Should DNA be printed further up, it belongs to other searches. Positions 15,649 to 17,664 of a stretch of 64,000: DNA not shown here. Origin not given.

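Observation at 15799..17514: Alg44-like PilZ-TM-membrane-fusion protein embedded inside the pgs operon, implying c-di-GMP gating of a gamma-glutamyl polymer synthase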

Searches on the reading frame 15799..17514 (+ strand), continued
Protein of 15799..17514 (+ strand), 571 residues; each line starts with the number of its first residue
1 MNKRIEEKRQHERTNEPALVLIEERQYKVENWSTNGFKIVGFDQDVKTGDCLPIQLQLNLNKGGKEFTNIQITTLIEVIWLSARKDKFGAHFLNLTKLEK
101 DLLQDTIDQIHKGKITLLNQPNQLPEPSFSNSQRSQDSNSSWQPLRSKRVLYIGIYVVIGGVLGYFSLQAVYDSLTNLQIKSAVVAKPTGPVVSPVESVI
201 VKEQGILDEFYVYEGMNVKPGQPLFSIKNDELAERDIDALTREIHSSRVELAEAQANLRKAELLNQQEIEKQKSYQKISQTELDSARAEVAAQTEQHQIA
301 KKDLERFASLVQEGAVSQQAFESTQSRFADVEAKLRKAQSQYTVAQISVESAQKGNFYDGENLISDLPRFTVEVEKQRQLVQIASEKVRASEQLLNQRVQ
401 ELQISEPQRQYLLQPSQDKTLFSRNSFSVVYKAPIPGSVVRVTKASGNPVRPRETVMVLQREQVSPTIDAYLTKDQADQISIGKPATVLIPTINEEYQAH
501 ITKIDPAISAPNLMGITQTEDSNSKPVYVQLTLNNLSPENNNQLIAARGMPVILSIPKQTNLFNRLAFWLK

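Call 38: fold_search(model_id=the predicted structure, library=pdb)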
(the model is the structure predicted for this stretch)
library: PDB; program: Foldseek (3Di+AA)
matches with E <= 10: 1015; with E <= 0.001: 87
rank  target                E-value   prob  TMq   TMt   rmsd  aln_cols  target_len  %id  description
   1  4tko                  1.5e-16  1.00  0.29  0.47  12.7       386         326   14  Structure of the periplasmic adaptor protein EmrA (released 2014-07-09)
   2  8zal_A                2.6e-16  1.00  0.20  0.29  27.6       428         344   15  EmrAB-TolC MFS-type tripartite multidrug efflux pump EA (released 2025-04-30)
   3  8zar_C                3.2e-16  1.00  0.20  0.29  27.4       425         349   14  EmrAB-TolC MFS-type tripartite multidrug efflux pump FA (released 2025-04-30)
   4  8zar_D                5.8e-16  1.00  0.20  0.28  27.4       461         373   14  EmrAB-TolC MFS-type tripartite multidrug efflux pump FA (released 2025-04-30)
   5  8zar_B                1.2e-15  1.00  0.20  0.30  28.3       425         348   14  EmrAB-TolC MFS-type tripartite multidrug efflux pump FA (released 2025-04-30)
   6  8zal_B                2.6e-15  1.00  0.20  0.30  28.3       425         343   14  EmrAB-TolC MFS-type tripartite multidrug efflux pump EA (released 2025-04-30)
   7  9qgy_G                5.3e-12  1.00  0.20  0.29  26.2       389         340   13  Structure of the YbjP lipoprotein bound to the MacAB-TolC tripartite efflux pump (released 2026-03-25)
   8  3fpp_A                7.3e-12  1.00  0.20  0.35  30.7       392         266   14  Crystal structure of E.coli MacA (released 2009-04-28)
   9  3fpp_B                9.6e-12  1.00  0.19  0.34  30.8       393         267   15  Crystal structure of E.coli MacA (released 2009-04-28)
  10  3lnn_B                6.6e-11  1.00  0.19  0.34  34.4       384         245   13  Crystal structure of ZneB from Cupriavidus metallidurans (released 2010-06-30)
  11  5nik_D                6.6e-11  1.00  0.19  0.27  30.2       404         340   14  Structure of the MacAB-TolC ABC-type tripartite multidrug efflux pump (released 2017-05-24)
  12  9j3d_D                7.4e-11  1.00  0.21  0.32  35.0       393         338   17  Cryo-EM structure of TMexCD1-TOprJ1 (released 2025-08-13)
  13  4dk0                  1.8e-10  1.00  0.19  0.28  32.9       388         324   14  Crystal structure of MacA from Actinobacillus actinomycetemcomitans (released 2012-03-07)
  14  5c22_B                2.5e-10  1.00  0.27  0.48   7.3       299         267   16  Crystal structure of Zn-bound HlyD from E. coli (released 2016-02-17)
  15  5c21_B                3.3e-10  1.00  0.28  0.52   6.9       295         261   17  Crystal structure of native HlyD from E. coli (released 2016-02-17)
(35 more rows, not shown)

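Call 48: search_protein_families(library=pfam, proteins=[L003:8890-9936:+, L004:8799-9953:+, L005:6901-7935:+, L006:6930-7970:+, L007:9509-10231:+], max_evalue=10)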
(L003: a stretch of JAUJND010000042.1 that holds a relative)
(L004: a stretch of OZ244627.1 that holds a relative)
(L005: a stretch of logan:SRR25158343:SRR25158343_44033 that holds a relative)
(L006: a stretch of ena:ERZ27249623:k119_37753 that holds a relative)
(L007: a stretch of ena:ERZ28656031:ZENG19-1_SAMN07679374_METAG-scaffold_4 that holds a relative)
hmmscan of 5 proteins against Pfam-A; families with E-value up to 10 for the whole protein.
L003:8890-9936:+ (348 aa): 0 families

L004:8799-9953:+ (384 aa): 0 families

L005:6901-7935:+ (344 aa): 1 family
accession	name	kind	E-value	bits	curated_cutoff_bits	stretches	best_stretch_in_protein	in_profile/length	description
PF07600.16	DUF1564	-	0.18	11.9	25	1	6-63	97-153/167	Protein of unknown function (DUF1564)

L006:6930-7970:+ (346 aa): 0 families

L007:9509-10231:+ (240 aa): 1 family
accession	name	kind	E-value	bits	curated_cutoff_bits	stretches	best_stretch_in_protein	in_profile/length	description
PF00877.26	NLPC_P60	-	0.054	13.9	23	1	62-129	11-61/105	NlpC/P60 family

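Call 52: search_solved_structures(query=A3, max_evalue=10, show_alignments=2)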
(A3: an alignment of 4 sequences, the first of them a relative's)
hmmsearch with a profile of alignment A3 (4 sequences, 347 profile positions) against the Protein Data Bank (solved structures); distinct sequences matched with E-value up to 10: 3.
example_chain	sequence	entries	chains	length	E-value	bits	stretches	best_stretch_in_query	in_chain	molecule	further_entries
5dld_A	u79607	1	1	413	0.084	15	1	143-210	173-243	UDP-N-Acetylglucosamine 2-epimerase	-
7s69_A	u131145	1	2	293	1.6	10.8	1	246-291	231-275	N-acetylglucosamine-1-phosphotransferase gamma subunit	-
6rnz_A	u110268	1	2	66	1.8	10.6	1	47-96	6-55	HTH-type transcriptional regulator DdrOC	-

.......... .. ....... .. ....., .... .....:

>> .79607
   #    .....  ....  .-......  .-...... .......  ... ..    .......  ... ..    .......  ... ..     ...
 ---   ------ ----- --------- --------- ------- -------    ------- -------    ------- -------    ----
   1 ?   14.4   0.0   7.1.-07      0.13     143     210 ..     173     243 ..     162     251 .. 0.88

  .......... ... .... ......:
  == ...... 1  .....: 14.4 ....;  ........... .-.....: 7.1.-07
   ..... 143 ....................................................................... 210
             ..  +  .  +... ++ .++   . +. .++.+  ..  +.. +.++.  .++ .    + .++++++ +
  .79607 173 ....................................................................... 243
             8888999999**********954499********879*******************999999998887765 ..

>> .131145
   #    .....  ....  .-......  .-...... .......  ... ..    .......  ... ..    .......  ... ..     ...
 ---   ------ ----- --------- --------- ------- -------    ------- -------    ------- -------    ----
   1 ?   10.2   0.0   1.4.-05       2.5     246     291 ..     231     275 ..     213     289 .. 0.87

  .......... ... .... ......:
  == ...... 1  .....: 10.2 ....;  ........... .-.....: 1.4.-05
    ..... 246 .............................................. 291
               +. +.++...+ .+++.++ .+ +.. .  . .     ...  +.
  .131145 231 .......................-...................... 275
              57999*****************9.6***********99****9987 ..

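Call 58: find_related_loci(query=A1, collection=metagenome_contigs, flank=8000)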
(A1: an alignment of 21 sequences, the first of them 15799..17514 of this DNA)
Query A1 (571 aa) in metagenome_contigs; peptide patterns used: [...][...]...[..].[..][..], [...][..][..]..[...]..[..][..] (x = any residue, [..] = any of these).
117 stretches matched a pattern; 3 encode a relative of the query (tblastn E <= 1e-3); 3 distinct loci.
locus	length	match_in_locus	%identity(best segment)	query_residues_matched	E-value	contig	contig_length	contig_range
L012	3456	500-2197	34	2-566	4e-106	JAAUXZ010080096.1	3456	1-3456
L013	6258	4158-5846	35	7-567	1e-90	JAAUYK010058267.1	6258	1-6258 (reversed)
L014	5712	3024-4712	35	7-567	4e-89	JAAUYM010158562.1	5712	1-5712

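Call 74: search_protein_representatives(alignment_id=A1)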
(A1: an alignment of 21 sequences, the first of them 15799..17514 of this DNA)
Query: 21 sequences, 579 profile positions. Proteins with E-value up to 0.001 (for the whole library): 4615; up to 1e-10: 589; up to 1e-30: 188. The best 150 are listed.
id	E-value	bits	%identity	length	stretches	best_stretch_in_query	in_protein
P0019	1.7e-256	868.7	-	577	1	1-579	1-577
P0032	1.2e-247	839.4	-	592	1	1-577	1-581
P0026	4.3e-246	834.3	-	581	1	1-576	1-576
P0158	1.6e-222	756.5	-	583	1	2-578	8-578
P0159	7.4e-205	698.2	-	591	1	1-577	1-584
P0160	1.1e-179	615.0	-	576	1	6-574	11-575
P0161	3.0e-172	590.5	-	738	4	4-404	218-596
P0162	3.3e-162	557.3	-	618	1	5-579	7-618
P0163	2.4e-147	508.2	-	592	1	4-568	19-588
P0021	1.0e-142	493.0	-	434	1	143-578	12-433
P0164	3.1e-139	481.5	-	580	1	5-570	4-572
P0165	8.5e-130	450.3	-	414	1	6-400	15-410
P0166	9.8e-122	423.7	-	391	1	211-578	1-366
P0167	7.7e-116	404.2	-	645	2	9-258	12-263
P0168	9.9e-108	377.5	-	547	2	5-403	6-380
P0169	1.6e-101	357.0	-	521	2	6-406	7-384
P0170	5.8e-95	335.3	-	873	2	9-400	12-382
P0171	3.6e-93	329.4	-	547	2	6-403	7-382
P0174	1.1e-90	321.2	-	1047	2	8-394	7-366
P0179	8.2e-85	301.8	-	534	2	4-406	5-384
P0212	1.4e-61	225.1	-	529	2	1-405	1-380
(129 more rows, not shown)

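Call 76: list_cluster_members(proteins=[P0168, P0169, P0171, P0170, P0174, P0161, P0162, P0212, P0163, P0164])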
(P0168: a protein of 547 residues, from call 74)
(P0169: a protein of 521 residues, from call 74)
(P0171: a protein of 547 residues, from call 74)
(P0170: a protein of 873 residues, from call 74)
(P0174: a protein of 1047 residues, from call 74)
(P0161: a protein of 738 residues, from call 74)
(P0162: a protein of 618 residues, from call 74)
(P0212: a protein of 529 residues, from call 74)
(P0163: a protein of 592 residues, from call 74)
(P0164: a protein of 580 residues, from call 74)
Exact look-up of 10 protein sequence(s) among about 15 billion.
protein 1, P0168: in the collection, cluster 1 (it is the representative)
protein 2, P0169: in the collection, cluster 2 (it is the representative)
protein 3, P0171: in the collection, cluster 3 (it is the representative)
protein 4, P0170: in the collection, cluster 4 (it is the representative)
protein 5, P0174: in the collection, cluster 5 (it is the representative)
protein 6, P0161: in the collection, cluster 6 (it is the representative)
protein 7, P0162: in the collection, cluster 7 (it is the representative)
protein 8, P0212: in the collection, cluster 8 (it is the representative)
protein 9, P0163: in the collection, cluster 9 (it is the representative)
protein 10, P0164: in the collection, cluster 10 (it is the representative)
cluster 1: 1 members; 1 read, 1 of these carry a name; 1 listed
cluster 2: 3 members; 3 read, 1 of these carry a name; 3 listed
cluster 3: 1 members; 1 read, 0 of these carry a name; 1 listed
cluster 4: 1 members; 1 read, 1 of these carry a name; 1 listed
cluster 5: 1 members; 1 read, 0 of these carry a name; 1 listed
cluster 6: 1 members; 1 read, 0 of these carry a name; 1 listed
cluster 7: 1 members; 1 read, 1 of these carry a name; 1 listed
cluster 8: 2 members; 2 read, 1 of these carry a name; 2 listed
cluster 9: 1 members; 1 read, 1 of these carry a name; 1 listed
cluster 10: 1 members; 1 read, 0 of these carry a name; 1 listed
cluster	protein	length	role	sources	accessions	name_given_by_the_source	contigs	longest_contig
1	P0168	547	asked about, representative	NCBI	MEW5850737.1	MAG: HlyD family efflux transporter periplasmic adaptor subunit [Myxococcota bacterium]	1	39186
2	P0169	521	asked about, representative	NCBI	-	-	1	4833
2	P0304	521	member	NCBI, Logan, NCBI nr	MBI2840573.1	MAG: PilZ domain-containing protein [Acidobacteria bacterium] | PilZ domain-containing protein [Acidobacteriota bacterium]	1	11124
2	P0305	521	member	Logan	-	-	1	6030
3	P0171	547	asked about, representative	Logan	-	-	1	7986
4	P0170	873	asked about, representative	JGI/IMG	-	multidrug resistance efflux pump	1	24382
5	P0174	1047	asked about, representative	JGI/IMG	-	-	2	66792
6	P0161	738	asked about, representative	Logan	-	-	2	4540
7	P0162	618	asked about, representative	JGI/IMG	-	multidrug efflux pump subunit AcrA (membrane-fusion protein)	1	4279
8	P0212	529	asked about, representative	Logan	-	-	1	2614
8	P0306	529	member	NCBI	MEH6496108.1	MAG: hypothetical protein V7740_10230 [Pseudomonas marincola]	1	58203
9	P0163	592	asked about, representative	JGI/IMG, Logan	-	multidrug resistance efflux pump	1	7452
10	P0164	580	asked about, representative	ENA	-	-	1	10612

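Call 77: find_homologous_proteins(query=P0168, max_evalue=1e-20)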
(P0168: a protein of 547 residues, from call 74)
Query P0168 (547 aa): 16 proteins with E <= 1e-20 among 8000 candidates.
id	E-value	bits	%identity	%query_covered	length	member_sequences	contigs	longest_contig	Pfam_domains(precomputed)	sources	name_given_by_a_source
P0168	0.0e+0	1180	100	100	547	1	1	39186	PF25973.1,PF25984.1,PF00364.29,PF25919.1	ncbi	ncbi:MAG: HlyD family efflux transporter periplasmic adaptor subunit [Myxococcota bacterium]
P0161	1.3e-156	541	40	97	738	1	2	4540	PF07238.20,PF25984.1,PF25876.1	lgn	-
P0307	3.1e-117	411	41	97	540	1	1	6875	PF07238.20,PF25984.1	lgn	-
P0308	4.5e-117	410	41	96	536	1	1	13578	-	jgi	jgi:multidrug efflux pump subunit AcrA (membrane-fusion protein)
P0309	4.5e-112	394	39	97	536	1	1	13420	-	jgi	jgi:multidrug resistance efflux pump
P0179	1.2e-103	366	38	97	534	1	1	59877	-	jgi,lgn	jgi:multidrug resistance efflux pump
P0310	3.9e-97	344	37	96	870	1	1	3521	PF25919.1,PF05426.19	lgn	-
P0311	3.4e-75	272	35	97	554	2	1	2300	PF25973.1,PF00364.29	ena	-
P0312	9.8e-72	261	35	94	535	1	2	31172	PF07238.20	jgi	jgi:multidrug resistance efflux pump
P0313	1.0e-70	257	34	98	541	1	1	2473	-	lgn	-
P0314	2.4e-69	253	32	95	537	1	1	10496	PF07238.20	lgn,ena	-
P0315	1.4e-67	247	32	96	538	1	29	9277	PF07238.20,PF25973.1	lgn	-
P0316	4.4e-67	245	32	96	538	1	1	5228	PF07238.20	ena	-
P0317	2.2e-64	236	33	89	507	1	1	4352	PF07238.20,PF25973.1,PF00364.29,PF25917.1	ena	-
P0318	3.2e-43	167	28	96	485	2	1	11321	-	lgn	-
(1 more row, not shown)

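Call 78: find_encoding_contigs(protein=P0168, flank=7000, max_places=1)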
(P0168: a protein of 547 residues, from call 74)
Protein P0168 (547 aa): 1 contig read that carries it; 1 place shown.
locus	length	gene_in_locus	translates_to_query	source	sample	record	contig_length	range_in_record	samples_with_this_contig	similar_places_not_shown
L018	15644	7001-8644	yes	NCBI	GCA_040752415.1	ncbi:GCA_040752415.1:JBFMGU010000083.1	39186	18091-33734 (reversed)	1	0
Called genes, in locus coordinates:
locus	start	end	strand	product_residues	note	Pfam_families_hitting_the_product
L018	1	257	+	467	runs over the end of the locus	PF03721:UDPG_MGDP_dh_N, PF00984:UDPG_MGDP_dh, PF03720:UDPG_MGDP_dh_C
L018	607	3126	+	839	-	PF00343:Phosphorylase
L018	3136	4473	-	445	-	-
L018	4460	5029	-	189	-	PF04542:Sigma70_r2, PF08281:Sigma70_r4_2, PF04545:Sigma70_r4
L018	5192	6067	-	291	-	-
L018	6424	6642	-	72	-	PF13229:Beta_helix (weak)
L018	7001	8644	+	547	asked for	PF25919:BSH_CusB (faint), PF00364:Biotin_lipoyl (faint), PF25973:BSH_CzcB (faint), PF25984:BSH_YknX (faint)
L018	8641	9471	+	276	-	PF21294:Polysacc_lyase_14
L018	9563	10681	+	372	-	PF13472:Lipase_GDSL_2 (faint)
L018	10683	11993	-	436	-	PF03448:MgtE_N, PF00571:CBS, PF01769:MgtE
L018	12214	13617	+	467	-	PF02386:TrkH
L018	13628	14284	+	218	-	PF02254:TrkA_N, PF02080:TrkA_C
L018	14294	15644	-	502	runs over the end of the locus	PF06762:LMF1, PF25179:LMF1_C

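Call 79: find_encoding_contigs(protein=P0179, flank=7000, max_places=1)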
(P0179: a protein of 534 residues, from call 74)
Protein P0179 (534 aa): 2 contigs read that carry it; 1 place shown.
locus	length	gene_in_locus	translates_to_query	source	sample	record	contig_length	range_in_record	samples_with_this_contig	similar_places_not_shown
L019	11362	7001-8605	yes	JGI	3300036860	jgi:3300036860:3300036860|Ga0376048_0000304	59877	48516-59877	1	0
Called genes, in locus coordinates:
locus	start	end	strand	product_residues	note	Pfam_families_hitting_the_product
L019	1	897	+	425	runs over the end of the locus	PF01663:Phosphodiest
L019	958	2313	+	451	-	PF00171:Aldedh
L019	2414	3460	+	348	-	PF00266:Aminotran_5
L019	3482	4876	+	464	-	-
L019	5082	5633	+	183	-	PF04542:Sigma70_r2, PF08281:Sigma70_r4_2 (weak), PF04545:Sigma70_r4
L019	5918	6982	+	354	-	PF03721:UDPG_MGDP_dh_N, PF00984:UDPG_MGDP_dh, PF03720:UDPG_MGDP_dh_C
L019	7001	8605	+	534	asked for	-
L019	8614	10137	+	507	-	PF13641:Glyco_tranf_2_3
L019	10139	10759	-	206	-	PF14592:Chondroitinas_B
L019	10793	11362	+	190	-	?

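Call 80: find_encoding_contigs(protein=P0312, flank=7000, max_places=1)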
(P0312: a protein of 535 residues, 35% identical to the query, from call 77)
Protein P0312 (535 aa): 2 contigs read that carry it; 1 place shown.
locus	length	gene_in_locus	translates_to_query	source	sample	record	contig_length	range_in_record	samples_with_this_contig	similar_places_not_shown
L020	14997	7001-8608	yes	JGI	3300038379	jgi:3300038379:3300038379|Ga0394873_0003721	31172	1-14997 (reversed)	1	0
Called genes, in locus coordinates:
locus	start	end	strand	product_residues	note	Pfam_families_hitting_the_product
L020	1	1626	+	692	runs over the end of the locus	PF06181:Urate_ox_N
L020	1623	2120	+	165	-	PF09349:OHCU_decarbox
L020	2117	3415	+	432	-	PF01979:Amidohydro_1, PF07969:Amidohydro_3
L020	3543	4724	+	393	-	PF00483:NTP_transferase, PF12804:NTP_transf_3 (weak), PF22640:ManC_GMP_beta-helix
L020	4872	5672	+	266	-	PF00072:Response_reg, PF01627:Hpt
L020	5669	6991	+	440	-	PF00072:Response_reg, PF00158:Sigma54_activat, PF14532:Sigma54_activ_2, PF07728:AAA_5 (weak), PF25601:AAA_lid_14, PF02954:HTH_8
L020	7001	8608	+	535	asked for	PF07238:PilZ (weak)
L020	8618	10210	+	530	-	PF13641:Glyco_tranf_2_3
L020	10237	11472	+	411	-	PF01494:FAD_binding_3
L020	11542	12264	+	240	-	-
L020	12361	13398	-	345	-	PF01408:GFO_IDH_MocA, PF22725:GFO_IDH_MocA_C3, PF02894:GFO_IDH_MocA_C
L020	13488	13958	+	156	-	PF00226:DnaJ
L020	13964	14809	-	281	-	PF00795:CN_hydrolase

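Call 89: search_protein_families(library=pfam, proteins=[L003:11876-12841:-], max_evalue=1)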
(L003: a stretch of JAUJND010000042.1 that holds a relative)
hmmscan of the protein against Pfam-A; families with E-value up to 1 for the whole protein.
L003:11876-12841:- (321 aa): 2 families
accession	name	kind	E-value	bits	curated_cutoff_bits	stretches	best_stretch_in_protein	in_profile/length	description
PF00877.26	NLPC_P60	-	2.1e-09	37.7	23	1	190-277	12-75/105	NlpC/P60 family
PF18944.7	DUF5691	-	0.13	12.1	27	1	107-130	215-238/491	Family of unknown function (DUF5691)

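Call 91: search_dna_similar(query=window:15799-17514:+, collection=plasmids, mode=protein, max_rows=10, max_evalue=1e-10)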
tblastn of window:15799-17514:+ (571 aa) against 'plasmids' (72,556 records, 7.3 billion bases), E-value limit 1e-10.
Records with a match: 1; places in all: 1; records where one place covers at least 80% of the query: 1.
Best place of each record, by identity: <60% 1.
By first word of the organism name: Chroococcidiopsis 1.
By predicted mobility (MOB-suite, as given by PLSDB): conjugative 1.
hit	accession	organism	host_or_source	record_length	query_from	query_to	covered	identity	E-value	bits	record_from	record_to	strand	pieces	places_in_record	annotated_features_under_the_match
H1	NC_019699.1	Chroococcidiopsis thermalis PCC 7203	-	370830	7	569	99%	35.7%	2e-90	312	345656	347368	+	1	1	HlyD family efflux transporter periplasmic adaptor subunit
